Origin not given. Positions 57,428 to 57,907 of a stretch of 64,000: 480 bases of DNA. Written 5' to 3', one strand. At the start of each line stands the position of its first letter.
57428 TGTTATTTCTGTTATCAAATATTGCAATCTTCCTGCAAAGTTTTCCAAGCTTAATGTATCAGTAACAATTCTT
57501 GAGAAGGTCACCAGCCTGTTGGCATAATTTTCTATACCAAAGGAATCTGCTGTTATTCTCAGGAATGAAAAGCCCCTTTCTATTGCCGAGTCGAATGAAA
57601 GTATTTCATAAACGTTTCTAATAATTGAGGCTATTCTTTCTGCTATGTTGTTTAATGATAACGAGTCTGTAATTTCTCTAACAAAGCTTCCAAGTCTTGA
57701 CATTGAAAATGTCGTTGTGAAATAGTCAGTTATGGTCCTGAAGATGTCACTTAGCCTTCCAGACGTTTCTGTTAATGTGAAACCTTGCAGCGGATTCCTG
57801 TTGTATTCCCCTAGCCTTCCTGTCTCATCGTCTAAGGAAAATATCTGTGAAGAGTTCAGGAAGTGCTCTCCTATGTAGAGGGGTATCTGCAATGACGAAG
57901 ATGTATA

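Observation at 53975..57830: About 64 strictly phased 20-residue repeats (3.9 kb) with hierarchical 6-10-unit super-repeats; no repeat family recognised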

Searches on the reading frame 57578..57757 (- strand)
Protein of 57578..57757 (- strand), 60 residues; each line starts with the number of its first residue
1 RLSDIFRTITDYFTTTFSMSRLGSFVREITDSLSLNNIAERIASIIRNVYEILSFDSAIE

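Call 23: search_solved_structures(query=A1, max_evalue=10)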
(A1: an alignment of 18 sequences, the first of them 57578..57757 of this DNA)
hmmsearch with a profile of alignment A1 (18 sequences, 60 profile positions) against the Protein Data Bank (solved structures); distinct sequences matched with E-value up to 10: 3.
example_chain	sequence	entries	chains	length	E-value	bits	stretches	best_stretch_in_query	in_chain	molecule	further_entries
6fes_A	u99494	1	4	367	0.063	16.3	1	15-48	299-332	D12_BRIC2, a synthetic protein,D12_BRIC2, a synthetic protein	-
2lch_A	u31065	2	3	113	0.64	13.1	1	19-49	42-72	Protein OR38 | computationally designed four-helix bundle protein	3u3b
8glv_Me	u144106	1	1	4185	2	11.5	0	21-53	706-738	AAA+ ATPase domain-containing protein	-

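Call 31: search_protein_representatives(alignment_id=A1)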
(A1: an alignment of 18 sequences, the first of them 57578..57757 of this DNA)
Query: 18 sequences, 60 profile positions. Proteins with E-value up to 0.001 (for the whole library): 1703; up to 1e-10: 726; up to 1e-30: 118. The best 150 are listed.
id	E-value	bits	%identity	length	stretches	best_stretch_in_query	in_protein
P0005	2.2e-129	437.4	-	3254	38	1-60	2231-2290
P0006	2.0e-106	363.9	-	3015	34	2-59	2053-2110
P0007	5.5e-102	349.7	-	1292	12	1-58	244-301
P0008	2.8e-99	341.0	-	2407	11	2-59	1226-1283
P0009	3.9e-91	314.9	-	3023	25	1-59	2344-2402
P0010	1.6e-88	306.5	-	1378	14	1-59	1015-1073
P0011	1.3e-82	287.6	-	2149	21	1-59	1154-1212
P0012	1.0e-80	281.6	-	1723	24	1-56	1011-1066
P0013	9.7e-72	252.8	-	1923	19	7-59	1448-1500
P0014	1.1e-70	249.4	-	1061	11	1-59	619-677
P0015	1.9e-66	235.8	-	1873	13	1-58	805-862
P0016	1.0e-64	230.3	-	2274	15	2-59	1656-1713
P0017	1.2e-64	230.1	-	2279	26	7-59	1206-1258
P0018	7.7e-61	217.9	-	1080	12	1-59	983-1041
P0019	8.6e-60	214.5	-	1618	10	1-59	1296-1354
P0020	8.8e-60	214.5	-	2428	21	1-59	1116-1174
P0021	9.9e-60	214.3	-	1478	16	2-58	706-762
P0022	6.6e-59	211.7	-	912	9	1-59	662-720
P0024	2.0e-58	210.1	-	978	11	1-60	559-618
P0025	2.3e-58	209.9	-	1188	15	1-59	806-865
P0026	1.9e-55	200.6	-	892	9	4-59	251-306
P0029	4.2e-54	196.3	-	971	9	4-55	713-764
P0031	2.3e-53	193.9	-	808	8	1-58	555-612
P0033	1.5e-52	191.3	-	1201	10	5-57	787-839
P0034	4.8e-51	186.5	-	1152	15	8-59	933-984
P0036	9.6e-50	182.3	-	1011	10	2-55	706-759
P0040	2.4e-47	174.6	-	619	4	5-59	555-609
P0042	9.5e-47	172.7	-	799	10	4-58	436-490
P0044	1.8e-45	168.7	-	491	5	4-59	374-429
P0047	1.4e-44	165.8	-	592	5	5-59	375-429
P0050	1.7e-43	162.3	-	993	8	4-59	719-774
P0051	3.7e-43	161.2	-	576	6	1-59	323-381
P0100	1.2e-33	130.7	-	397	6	1-59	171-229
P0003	1.7e-28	114.2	-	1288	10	3-58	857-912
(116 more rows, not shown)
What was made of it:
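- Tried and rejected: The exhaustive profile search was what worked (call 31).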

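Call 34: find_homologous_proteins(query=A1, max_evalue=0.00001)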
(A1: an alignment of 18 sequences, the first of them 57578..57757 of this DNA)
Query A1 (18 sequences): 58 candidates shared short words with the query, none scored E <= 0.00001.
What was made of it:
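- Tried and rejected: The word-indexed protein search with the 60-column unit alignment (A1) found nothing because of its word filter (call 34).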

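Call 35: search_protein_families(library=pfam, proteins=[P0007, P0010, P0014, P0018, P0024, P0026, P0044, P0051, P0040, P0100], max_evalue=0.001)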
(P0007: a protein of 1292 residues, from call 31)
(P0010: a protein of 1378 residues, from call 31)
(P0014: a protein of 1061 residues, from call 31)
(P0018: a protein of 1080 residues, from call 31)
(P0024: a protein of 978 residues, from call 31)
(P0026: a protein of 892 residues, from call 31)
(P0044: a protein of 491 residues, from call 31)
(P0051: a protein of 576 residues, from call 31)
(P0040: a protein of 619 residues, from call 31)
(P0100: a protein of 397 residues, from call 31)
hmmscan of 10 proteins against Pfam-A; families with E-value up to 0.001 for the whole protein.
P0007 (1292 aa): 7 families
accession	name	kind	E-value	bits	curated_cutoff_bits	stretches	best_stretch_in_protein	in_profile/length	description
PF01935.23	DUF87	-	6.6e-11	43.2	23.2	1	1125-1180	3-61/220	Helicase HerA, central domain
PF04851.21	ResIII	-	2.9e-05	24.5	22.5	1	1143-1284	23-137/164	Type III restriction enzyme, res subunit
PF01580.24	FtsK_SpoIIIE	-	0.00011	22.2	24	1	1129-1169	26-65/221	FtsK/SpoIIIE family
PF00270.35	DEAD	-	0.00021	21.5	26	0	1145-1180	16-54/167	DEAD/DEAH box helicase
PF10412.15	TrwB_AAD_bind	-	0.00028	20.4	20.5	1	1142-1189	14-62/387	Type IV secretion-system coupling protein DNA-binding domain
PF02534.20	T4SS-DNA_transf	-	0.00076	18.9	20.1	0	1120-1181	30-80/468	Type IV secretory system Conjugative DNA transfer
PF05872.18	HerA_C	-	0.00088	18.5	22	0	1136-1208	14-87/502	Helicase HerA-like C-terminal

P0010 (1378 aa): 0 families

P0014 (1061 aa): 0 families

P0018 (1080 aa): 4 families
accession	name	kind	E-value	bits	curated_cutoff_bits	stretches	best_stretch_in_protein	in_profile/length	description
PF13385.13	Laminin_G_3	-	3.9e-19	69.7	27.6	1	774-918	13-150/151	Concanavalin A-like lectin/glucanases superfamily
PF11728.13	ArAE_1_C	-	2.1e-05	25.1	22.4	0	309-392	52-134/166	Putative aromatic acid exporter C-terminal domain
PF08454.17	RIH_assoc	-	0.00028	21.2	28.5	0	620-678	18-75/99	RyR and IP3R Homology associated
PF08340.16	YicC-like_C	-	0.00075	20.1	27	0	958-1021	10-71/120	Endoribonuclease YicC-like, C-terminal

P0024 (978 aa): 0 families

P0026 (892 aa): 4 families
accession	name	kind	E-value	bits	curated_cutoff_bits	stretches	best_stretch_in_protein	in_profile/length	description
PF13385.13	Laminin_G_3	-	4.8e-54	183.1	27.6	2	449-598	1-150/151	Concanavalin A-like lectin/glucanases superfamily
PF02210.31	Laminin_G_2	-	2.4e-08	34.9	22.9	1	153-209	39-97/126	Laminin G domain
PF00054.30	Laminin_G_1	-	7.2e-08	33.1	24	1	148-209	34-98/131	Laminin G domain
PF00354.24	Pentaxin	-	0.00022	21.4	25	0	520-604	77-169/194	Pentaxin family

P0044 (491 aa): 1 family
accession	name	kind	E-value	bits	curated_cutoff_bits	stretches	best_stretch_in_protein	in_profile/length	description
PF08530.16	PepX_C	-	0.00018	22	22.5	1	14-177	26-186/217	X-Pro dipeptidyl-peptidase C-terminal non-catalytic domain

P0051 (576 aa): 3 families
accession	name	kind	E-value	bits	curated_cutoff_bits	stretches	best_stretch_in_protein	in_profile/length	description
PF13385.13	Laminin_G_3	-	1.8e-15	57.8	27.6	1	93-248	1-150/151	Concanavalin A-like lectin/glucanases superfamily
PF02210.31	Laminin_G_2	-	0.00017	22.5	22.9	1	138-209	18-87/126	Laminin G domain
PF00054.30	Laminin_G_1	-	0.00054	20.6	24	0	145-262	26-122/131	Laminin G domain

P0040 (619 aa): 0 families

P0100 (397 aa): 0 families

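Call 36: list_cluster_members(proteins=[P0005, P0006, P0008, P0010, P0014, P0018, P0024, P0026, P0044, P0051])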
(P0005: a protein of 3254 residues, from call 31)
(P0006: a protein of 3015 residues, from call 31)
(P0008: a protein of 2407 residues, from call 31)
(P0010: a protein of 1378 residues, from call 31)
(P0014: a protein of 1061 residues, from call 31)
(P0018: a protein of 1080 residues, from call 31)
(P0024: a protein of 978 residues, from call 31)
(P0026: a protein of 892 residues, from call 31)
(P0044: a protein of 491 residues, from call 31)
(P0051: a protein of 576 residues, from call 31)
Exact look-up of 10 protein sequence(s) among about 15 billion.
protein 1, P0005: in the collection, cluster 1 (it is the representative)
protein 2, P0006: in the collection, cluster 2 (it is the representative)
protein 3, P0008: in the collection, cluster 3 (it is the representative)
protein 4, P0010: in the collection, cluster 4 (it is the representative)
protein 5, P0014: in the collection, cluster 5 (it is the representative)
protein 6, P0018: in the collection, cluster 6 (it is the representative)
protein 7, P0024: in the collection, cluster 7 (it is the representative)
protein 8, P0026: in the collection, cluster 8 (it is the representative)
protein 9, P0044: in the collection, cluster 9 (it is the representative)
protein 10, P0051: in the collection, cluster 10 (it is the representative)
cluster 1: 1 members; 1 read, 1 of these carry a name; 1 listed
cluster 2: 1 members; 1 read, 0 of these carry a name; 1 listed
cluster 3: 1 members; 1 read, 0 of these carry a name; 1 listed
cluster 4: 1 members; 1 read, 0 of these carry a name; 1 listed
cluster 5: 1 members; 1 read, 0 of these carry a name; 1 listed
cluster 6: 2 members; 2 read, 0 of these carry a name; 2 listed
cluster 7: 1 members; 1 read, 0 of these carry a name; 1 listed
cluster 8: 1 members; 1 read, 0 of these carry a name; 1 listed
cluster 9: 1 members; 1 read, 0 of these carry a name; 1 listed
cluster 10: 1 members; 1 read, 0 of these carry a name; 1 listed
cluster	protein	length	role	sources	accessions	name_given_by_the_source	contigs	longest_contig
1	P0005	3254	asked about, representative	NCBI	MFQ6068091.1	MAG: hypothetical protein ACE5KD_00955 [Candidatus Bathyarchaeia archaeon]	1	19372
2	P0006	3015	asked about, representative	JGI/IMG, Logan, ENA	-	-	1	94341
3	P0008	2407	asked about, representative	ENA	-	-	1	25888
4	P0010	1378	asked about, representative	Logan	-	-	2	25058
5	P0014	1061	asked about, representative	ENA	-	-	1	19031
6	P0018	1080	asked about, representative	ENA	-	-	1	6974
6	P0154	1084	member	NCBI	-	-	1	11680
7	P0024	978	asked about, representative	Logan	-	-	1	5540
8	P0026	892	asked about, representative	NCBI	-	-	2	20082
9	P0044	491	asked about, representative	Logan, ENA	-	-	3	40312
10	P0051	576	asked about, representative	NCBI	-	-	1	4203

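Call 37: find_encoding_contigs(protein=P0044, flank=10000, max_places=2)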
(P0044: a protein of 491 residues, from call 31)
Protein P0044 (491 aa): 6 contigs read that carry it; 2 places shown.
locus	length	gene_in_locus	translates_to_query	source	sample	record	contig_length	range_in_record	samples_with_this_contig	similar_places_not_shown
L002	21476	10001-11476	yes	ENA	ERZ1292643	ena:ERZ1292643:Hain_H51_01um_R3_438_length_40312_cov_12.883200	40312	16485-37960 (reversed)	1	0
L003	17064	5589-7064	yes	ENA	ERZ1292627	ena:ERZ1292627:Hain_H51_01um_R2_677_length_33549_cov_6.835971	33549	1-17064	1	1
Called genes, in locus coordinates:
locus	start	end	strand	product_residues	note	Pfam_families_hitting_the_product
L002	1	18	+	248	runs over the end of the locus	-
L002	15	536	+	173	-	-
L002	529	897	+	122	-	-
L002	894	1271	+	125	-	-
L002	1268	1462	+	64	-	-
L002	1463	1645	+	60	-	-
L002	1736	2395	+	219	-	PF02945:Endonuclease_7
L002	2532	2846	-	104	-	-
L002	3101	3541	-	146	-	-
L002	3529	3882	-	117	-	-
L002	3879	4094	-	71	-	-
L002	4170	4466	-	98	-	PF23907:DUF7249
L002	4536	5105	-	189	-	-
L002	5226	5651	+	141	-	PF04480:DUF559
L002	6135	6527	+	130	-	-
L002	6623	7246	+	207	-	-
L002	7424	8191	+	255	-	-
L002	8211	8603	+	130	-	-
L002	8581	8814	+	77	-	-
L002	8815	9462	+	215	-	-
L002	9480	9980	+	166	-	-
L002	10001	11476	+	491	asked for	-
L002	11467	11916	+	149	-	-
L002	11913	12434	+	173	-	PF07750:GcrA (weak)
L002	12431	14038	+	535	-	-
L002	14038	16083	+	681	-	-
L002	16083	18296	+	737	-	-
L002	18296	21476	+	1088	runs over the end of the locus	-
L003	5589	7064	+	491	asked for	-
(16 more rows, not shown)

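Call 38: search_dna_similar(query=P0044, collection=phages, mode=protein, max_rows=15)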
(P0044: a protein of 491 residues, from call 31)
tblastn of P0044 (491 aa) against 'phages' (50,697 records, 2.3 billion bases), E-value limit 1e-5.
No match.

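Call 45: search_protein_families(library=phrogs, proteins=[P0044, P0010, P0014, P0024, P0051, P0040], max_evalue=0.001)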
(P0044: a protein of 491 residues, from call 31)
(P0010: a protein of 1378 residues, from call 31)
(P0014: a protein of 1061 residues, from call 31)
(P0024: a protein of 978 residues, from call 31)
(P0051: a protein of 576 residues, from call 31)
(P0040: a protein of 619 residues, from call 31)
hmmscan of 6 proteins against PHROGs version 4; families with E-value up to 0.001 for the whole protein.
P0044 (491 aa): 1 family
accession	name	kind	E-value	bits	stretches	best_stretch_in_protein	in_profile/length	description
phrog_23524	-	unknown function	6.3e-07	30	1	209-350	108-251/342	-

P0010 (1378 aa): 2 families
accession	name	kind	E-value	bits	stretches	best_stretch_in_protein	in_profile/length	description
phrog_12240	-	unknown function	5.4e-11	43.6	0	1205-1337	44-168/387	-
phrog_34347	-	unknown function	2.3e-10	41.4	0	1206-1233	10-37/65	-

P0014 (1061 aa): 2 families
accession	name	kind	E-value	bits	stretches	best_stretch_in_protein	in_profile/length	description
phrog_23524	-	unknown function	1.8e-09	38.3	1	353-638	77-251/342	-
phrog_21337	-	unknown function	0.00098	20.3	0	982-1056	39-113/119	-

P0024 (978 aa): 2 families
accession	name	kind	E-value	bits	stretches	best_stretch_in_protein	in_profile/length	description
phrog_12240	-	unknown function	1.2e-19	72.1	3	625-798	60-226/387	-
phrog_1439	-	unknown function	0.00016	22.5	0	686-720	3-37/139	-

P0051 (576 aa): 0 families

P0040 (619 aa): 0 families
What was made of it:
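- Closest known: Phage tail-fibre shaft repeats. Different: PHROGs has it only as 'unknown function' families phrog_12240 and phrog_23524 (call 45).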

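Call 47: search_protein_families(library=pfam, proteins=[P0005, P0006, P0008], max_evalue=0.001)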
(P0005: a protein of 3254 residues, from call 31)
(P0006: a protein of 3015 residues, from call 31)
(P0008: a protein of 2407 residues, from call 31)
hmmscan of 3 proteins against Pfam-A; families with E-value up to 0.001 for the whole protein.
P0005 (3254 aa): 2 families
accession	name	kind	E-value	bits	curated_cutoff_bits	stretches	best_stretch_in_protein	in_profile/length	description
PF17164.10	DUF5122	-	0.00014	22.5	27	0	1263-1291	2-31/36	Domain of unknown function (DUF5122) beta-propeller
PF09123.17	DUF1931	-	0.00067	20.3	21.8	0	2421-2454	51-84/138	Domain of unknown function (DUF1931)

P0006 (3015 aa): 1 family
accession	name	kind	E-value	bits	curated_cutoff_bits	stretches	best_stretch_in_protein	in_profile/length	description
PF10633.15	NPCBM_assoc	-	1.4e-12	48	24.4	2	2613-2683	3-74/78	NPCBM-associated, NEW3 domain of alpha-galactosidase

P0008 (2407 aa): 2 families
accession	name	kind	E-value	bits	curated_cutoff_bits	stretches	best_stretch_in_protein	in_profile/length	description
PF13385.13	Laminin_G_3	-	6.9e-16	59.2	27.6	1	302-455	3-150/151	Concanavalin A-like lectin/glucanases superfamily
PF23295.1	Arm_4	-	0.00092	19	27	0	1375-1452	117-193/284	Armadillo-like repeats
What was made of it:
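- On Pentapeptide, TPR, HEAT/ARM and Sel1 repeats: One homologue gives only a sub-threshold Arm_4 hit (19 bits against a cutoff of 27, call 47).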

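Call 71: search_protein_families(library=phrogs, proteins=[L002:6623-7246:+, L002:7424-8191:+, L002:8815-9462:+, L002:9480-9980:+, L002:11467-11916:+, L002:11913-12434:+, L002:12431-14038:+, L002:14038-16083:+, L002:16083-18296:+, L002:18296-21475:+], max_evalue=0.001)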
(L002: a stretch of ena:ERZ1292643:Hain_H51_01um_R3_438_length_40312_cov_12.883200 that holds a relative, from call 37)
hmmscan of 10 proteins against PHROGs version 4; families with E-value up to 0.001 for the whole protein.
L002:6623-7246:+ (207 aa): 0 families

L002:7424-8191:+ (255 aa): 0 families

L002:8815-9462:+ (215 aa): 0 families

L002:9480-9980:+ (166 aa): 0 families

L002:11467-11916:+ (149 aa): 0 families

L002:11913-12434:+ (173 aa): 0 families

L002:12431-14038:+ (535 aa): 1 family
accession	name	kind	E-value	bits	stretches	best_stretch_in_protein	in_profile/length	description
phrog_2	-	head and packaging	5.8e-19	69.3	1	51-523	256-600/807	terminase large subunit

L002:14038-16083:+ (681 aa): 1 family
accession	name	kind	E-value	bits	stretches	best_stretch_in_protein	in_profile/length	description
phrog_64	-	head and packaging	0.00027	20.5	1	302-585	237-504/547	portal protein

L002:16083-18296:+ (737 aa): 0 families

L002:18296-21475:+ (1060 aa): 0 families
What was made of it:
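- P0044 sits next to the terminase and portal genes (calls 37, 71).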

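Call 81: search_protein_families(library=pfam, alignment_id=A5, max_evalue=0.0001)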
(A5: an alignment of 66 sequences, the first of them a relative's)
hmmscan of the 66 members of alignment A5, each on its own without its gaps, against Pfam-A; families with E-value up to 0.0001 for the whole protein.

A. member 1, P0022 (912 aa): 0 families

B. families by the number of members that match (of 66 scanned): 18 families
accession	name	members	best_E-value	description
PF13385.13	Laminin_G_3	18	6.1e-45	Concanavalin A-like lectin/glucanases superfamily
PF02969.23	TAF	2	3.8e-09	TATA box binding protein associated factor (TAF)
PF03382.20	DUF285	1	2.5e-23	Mycoplasma protein of unknown function, DUF285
PF00041.27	fn3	1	9.2e-22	Fibronectin type III domain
PF13306.12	LRR_5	1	1.8e-14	BspA type Leucine rich repeat region (6 copies)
PF23148.1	Gp77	1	4.4e-14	Podophage GP4 fiber-tail adaptor protein gp77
PF10102.14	DUF2341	1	5.5e-12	Domain of unknown function (DUF2341)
PF13088.12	BNR_2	1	1.8e-10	BNR repeat-like domain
PF19956.5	EAD2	1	4.9e-07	Effector-associated domain 2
PF01527.26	HTH_Tnp_1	1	1.1e-05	Transposase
PF10668.15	Phage_terminase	1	1.1e-05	Phage terminase small subunit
PF18024.7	HTH_50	1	1.7e-05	Helix-turn-helix domain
PF03719.21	Ribosomal_S5_C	1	2.1e-05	Ribosomal protein S5, C-terminal domain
PF13855.12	LRR_8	1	3.3e-05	Leucine rich repeat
PF18911.6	PKD_4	1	3.7e-05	PKD domain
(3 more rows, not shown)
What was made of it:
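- Laminin_G_3 occurs in 18 of 66 members scanned, and one carries a podophage fibre-tail adaptor domain (call 81).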

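Call 82: search_solved_structures(query=P0044, max_evalue=1)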
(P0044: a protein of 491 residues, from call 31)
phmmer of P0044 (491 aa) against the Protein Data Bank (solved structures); distinct sequences matched with E-value up to 1: 1.
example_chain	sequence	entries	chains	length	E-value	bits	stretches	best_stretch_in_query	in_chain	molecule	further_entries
5h7c_A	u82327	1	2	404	0.24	13.9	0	291-405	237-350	Immunoglobulin G-binding protein A, DHR14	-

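Call 83: search_solved_structures(query=A5, max_evalue=0.01)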
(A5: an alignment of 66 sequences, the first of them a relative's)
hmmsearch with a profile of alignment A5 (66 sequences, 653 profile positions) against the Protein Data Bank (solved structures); distinct sequences matched with E-value up to 0.01: 3.
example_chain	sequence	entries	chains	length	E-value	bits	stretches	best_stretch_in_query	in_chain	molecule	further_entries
3flp_A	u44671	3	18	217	0.00018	23.6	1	113-224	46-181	SAP-like pentraxin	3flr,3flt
4qvs_A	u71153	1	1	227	0.0006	21.8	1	79-224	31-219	S-layer domain-containing protein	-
5h7c_A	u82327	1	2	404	0.0038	19.2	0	286-493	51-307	Immunoglobulin G-binding protein A, DHR14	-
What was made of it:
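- The only PDB profile hits on the repeat part are weak hits to designed helical repeat proteins and helical bundles (calls 23, 83). There are weak profile hits to designed helical repeat proteins (calls 23, 83).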

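Call 94: find_related_loci(query=P0044, collection=viral_contigs, flank=6000)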
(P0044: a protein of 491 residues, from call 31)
Query P0044 (491 aa) in viral_contigs; peptide patterns used: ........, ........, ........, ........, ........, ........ (x = any residue, [..] = any of these).
17 stretches matched a pattern; 1 encode a relative of the query (tblastn E <= 1e-3); 1 distinct loci.
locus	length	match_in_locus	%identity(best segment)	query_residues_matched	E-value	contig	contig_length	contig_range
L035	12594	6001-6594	44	7-204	9e-35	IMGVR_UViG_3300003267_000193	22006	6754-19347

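Call 101: list_cluster_members(proteins=[P0009, P0011, P0012, P0013, P0015, P0016, P0017, P0019, P0020, P0021])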
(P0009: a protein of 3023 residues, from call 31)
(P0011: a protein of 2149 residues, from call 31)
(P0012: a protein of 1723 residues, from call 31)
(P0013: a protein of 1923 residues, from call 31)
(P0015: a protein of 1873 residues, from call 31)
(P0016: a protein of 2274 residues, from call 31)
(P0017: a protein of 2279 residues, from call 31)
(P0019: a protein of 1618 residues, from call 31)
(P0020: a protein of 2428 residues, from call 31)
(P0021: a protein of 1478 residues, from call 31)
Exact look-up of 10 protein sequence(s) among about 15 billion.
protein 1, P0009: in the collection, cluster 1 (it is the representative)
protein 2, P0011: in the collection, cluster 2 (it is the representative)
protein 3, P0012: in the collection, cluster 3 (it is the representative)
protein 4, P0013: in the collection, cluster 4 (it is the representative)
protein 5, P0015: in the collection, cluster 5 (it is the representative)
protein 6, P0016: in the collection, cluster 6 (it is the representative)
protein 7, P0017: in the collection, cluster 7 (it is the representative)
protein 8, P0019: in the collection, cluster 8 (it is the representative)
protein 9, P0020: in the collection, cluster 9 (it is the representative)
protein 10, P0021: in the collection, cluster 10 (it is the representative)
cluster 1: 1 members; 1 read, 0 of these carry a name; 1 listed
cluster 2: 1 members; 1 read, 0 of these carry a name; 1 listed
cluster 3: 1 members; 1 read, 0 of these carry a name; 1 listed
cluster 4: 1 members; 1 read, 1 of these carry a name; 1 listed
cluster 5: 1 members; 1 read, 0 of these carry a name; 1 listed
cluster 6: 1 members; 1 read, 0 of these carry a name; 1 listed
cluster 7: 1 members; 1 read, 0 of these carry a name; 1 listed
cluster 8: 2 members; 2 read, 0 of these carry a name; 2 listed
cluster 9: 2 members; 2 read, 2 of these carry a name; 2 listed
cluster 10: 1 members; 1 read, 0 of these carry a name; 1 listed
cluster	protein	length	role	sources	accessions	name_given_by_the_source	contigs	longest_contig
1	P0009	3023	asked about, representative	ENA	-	-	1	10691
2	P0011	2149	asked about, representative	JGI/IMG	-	-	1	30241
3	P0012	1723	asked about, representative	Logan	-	-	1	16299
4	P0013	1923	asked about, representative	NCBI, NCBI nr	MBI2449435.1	hypothetical protein HYV49_04010, partial [Candidatus Pacearchaeota archaeon] | hypothetical protein [Candidatus Pacearchaeota archaeon]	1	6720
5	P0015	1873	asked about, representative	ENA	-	-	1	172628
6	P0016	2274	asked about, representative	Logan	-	-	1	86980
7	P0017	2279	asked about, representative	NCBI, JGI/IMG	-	-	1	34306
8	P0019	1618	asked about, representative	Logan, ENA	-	-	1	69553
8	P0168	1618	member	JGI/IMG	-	-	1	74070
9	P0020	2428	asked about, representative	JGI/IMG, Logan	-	hypothetical protein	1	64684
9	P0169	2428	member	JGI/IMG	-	hypothetical protein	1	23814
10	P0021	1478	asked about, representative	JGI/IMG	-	-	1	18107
